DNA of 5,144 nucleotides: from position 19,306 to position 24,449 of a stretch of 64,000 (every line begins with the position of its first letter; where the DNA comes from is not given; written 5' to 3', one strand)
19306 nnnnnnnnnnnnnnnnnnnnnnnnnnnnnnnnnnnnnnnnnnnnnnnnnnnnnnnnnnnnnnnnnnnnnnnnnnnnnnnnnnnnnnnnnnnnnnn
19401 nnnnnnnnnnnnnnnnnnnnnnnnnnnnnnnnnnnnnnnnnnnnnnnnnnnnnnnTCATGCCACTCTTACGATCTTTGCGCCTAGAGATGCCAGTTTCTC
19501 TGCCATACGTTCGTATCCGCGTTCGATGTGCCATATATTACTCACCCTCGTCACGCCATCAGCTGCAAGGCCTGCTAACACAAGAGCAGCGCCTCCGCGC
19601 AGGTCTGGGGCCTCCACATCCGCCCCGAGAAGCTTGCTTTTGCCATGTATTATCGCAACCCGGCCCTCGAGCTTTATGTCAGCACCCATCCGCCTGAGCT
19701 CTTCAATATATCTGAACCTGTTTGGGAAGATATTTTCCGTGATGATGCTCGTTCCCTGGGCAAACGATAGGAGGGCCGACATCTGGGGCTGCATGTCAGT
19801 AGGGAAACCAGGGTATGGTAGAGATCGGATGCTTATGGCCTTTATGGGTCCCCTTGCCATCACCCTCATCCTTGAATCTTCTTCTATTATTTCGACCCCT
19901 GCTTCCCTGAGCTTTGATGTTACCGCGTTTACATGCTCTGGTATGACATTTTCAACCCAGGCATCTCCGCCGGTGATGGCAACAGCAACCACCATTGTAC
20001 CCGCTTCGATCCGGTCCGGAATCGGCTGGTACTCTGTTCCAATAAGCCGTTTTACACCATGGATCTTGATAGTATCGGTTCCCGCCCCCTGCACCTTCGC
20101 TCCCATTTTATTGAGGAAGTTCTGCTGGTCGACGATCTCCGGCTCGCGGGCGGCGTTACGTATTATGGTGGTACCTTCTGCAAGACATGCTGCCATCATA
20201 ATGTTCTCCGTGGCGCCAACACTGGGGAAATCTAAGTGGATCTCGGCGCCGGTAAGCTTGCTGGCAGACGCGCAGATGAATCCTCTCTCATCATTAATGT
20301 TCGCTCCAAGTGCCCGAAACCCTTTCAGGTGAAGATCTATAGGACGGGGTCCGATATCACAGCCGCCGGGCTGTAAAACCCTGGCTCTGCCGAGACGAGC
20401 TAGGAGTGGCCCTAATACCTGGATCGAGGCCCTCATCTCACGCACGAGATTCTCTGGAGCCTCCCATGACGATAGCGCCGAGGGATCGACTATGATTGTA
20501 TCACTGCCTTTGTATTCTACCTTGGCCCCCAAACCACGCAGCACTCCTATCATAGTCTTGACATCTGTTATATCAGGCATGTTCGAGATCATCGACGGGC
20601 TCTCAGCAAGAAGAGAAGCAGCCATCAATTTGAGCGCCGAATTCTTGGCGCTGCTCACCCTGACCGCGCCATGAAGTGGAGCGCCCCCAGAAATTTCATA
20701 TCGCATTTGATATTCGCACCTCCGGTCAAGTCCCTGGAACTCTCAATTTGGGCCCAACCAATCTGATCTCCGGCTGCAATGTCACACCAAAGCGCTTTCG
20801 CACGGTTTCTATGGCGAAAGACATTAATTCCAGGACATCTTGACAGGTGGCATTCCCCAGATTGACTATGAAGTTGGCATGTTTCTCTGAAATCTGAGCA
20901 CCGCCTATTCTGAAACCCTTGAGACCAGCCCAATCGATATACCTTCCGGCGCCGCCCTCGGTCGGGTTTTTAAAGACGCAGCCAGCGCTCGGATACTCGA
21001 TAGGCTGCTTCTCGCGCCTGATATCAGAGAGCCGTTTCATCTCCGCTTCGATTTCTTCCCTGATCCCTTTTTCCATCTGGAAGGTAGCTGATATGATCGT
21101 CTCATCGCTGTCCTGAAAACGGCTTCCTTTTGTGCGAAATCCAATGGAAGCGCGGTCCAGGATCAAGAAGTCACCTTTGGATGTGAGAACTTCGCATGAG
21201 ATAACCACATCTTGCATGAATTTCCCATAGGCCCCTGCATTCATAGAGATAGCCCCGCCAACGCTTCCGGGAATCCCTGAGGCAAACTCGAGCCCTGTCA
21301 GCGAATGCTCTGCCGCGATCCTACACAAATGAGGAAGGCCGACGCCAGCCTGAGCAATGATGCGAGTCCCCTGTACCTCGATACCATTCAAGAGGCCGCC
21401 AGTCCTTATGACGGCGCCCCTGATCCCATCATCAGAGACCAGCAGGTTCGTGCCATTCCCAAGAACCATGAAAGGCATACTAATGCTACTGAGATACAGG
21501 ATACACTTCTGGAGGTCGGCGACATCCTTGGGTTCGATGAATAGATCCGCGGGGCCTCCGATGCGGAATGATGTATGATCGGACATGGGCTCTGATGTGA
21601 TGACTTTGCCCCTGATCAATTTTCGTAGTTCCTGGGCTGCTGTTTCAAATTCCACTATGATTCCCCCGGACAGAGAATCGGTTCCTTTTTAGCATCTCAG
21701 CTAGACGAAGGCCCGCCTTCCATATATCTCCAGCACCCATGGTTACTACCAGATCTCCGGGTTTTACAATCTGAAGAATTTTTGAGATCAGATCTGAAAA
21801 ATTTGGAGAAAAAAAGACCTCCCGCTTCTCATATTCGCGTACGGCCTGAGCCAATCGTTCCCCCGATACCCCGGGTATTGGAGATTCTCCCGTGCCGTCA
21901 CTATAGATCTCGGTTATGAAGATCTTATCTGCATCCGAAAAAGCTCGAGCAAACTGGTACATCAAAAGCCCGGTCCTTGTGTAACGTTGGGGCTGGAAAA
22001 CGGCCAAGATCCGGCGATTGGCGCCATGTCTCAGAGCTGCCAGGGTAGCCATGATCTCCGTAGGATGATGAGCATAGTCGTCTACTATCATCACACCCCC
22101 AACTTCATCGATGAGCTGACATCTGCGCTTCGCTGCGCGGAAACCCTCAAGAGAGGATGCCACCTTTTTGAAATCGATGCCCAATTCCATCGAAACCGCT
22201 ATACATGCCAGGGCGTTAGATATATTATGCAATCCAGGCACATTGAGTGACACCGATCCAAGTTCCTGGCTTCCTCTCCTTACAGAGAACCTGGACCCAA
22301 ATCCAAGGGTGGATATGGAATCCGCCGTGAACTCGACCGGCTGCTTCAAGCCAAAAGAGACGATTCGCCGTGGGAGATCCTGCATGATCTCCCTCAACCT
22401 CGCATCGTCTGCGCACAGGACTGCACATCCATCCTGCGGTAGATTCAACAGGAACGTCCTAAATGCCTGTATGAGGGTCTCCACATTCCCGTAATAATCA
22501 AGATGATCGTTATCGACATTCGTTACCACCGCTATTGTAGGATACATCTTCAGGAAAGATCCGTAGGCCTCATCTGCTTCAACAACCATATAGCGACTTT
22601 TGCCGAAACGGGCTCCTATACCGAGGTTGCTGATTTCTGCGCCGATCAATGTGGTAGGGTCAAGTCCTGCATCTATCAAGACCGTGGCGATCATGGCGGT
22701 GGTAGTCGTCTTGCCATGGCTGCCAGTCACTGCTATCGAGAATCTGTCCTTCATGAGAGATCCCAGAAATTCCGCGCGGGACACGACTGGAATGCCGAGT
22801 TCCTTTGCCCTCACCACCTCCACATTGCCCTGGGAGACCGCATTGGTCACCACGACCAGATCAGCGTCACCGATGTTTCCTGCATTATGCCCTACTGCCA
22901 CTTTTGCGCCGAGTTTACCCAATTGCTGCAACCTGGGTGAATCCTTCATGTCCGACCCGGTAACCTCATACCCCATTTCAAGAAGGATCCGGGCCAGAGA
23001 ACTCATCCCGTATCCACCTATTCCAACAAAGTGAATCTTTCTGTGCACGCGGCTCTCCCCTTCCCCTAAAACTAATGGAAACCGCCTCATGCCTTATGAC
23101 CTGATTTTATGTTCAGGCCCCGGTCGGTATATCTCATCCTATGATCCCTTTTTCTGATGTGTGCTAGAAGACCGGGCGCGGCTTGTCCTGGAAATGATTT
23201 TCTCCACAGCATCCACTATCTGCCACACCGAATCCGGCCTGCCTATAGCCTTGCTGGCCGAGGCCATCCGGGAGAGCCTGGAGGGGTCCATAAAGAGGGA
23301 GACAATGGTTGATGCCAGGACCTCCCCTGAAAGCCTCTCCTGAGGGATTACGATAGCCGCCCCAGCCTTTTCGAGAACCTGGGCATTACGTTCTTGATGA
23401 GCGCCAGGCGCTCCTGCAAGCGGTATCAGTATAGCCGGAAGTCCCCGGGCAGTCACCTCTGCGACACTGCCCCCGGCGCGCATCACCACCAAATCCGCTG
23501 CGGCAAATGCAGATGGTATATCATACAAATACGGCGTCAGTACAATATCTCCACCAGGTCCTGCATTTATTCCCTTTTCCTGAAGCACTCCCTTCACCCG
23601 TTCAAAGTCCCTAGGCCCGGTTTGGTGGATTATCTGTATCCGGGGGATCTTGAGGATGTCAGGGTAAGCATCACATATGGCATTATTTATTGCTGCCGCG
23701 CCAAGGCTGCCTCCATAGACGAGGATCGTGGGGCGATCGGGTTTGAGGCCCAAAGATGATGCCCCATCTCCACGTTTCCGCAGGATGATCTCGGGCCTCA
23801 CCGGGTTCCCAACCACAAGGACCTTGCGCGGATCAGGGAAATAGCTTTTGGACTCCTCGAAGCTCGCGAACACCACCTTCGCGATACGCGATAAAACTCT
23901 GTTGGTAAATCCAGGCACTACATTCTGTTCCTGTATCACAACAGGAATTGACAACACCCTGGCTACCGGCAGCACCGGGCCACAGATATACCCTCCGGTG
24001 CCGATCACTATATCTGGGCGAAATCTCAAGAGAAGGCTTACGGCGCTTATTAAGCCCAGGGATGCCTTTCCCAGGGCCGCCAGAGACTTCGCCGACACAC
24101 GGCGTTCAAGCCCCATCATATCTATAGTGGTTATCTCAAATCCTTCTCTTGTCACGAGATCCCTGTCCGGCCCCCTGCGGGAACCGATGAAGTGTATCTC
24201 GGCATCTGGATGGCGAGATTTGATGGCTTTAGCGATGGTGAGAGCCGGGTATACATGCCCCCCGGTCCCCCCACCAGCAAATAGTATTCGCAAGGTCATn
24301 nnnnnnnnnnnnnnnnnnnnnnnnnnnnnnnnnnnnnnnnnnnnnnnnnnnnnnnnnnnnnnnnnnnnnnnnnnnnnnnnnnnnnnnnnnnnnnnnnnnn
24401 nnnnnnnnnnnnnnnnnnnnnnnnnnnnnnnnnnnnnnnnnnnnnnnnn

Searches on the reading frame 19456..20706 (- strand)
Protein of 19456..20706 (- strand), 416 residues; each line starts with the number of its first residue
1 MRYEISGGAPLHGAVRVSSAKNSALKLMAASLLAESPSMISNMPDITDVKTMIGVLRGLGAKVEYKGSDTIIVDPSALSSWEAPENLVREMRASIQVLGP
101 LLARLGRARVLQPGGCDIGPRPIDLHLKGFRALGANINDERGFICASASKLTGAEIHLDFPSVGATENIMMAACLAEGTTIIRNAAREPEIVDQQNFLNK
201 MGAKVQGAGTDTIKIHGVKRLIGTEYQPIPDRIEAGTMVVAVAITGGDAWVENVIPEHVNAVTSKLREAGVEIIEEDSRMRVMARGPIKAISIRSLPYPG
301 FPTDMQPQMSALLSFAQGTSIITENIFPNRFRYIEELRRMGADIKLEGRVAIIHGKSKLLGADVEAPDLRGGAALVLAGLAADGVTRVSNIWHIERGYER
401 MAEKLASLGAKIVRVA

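Call 65: search_protein_families(library=pfam, proteins=[window:19456-20706:-], max_evalue=0.00001)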
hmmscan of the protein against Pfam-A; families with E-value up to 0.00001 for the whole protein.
window:19456-20706:- (416 aa): 1 family
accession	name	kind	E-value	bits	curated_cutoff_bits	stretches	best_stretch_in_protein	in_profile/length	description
PF00275.25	EPSP_synthase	-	1.7e-107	360.2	22.8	1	6-405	2-417/417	EPSP synthase (3-phosphoshikimate 1-carboxyvinyltransferase)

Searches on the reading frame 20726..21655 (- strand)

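Call 65: search_protein_families(library=pfam, proteins=[window:20726-21655:-], max_evalue=0.00001)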
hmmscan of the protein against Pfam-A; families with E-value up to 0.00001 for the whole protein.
window:20726-21655:- (309 aa): 2 families
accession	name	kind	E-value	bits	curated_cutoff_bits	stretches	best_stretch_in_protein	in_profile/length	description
PF02873.21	MurB_C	-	1.1e-35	122.2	27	1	201-300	1-99/99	UDP-N-acetylenolpyruvoylglucosamine reductase, C-terminal domain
PF01565.28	FAD_binding_4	-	1.1e-24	87.2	26.4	1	37-164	2-136/139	FAD binding domain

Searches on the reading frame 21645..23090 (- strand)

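Call 12: search_protein_families(library=pfam, proteins=[window:21645-23090:-], max_evalue=0.0001)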
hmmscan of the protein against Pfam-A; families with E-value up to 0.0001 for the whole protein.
window:21645-23090:- (481 aa): 3 families
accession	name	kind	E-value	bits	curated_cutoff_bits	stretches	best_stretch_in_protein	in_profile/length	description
PF08245.18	Mur_ligase_M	-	1e-30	107.7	24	1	121-299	1-199/200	Mur ligase middle domain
PF01225.30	Mur_ligase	-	2.4e-29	102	21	1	18-115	1-93/95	Mur ligase family, catalytic domain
PF02875.26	Mur_ligase_C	-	2.8e-25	90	28.4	1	322-454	1-127/127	Mur ligase, glutamate ligase domain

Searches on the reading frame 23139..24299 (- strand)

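Call 12: search_protein_families(library=pfam, proteins=[window:23139-24299:-], max_evalue=0.0001)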
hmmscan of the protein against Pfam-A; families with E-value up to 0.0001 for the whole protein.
window:23139-24299:- (386 aa): 2 families
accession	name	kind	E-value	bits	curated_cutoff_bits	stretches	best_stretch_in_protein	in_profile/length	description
PF04101.22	Glyco_tran_28_C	-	1.7e-33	116.5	22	1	191-354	1-159/166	Glycosyltransferase family 28 C-terminal domain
PF03033.26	Glyco_transf_28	-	4.8e-31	108.1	26.2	1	5-144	1-138/139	Glycosyltransferase family 28 N-terminal domain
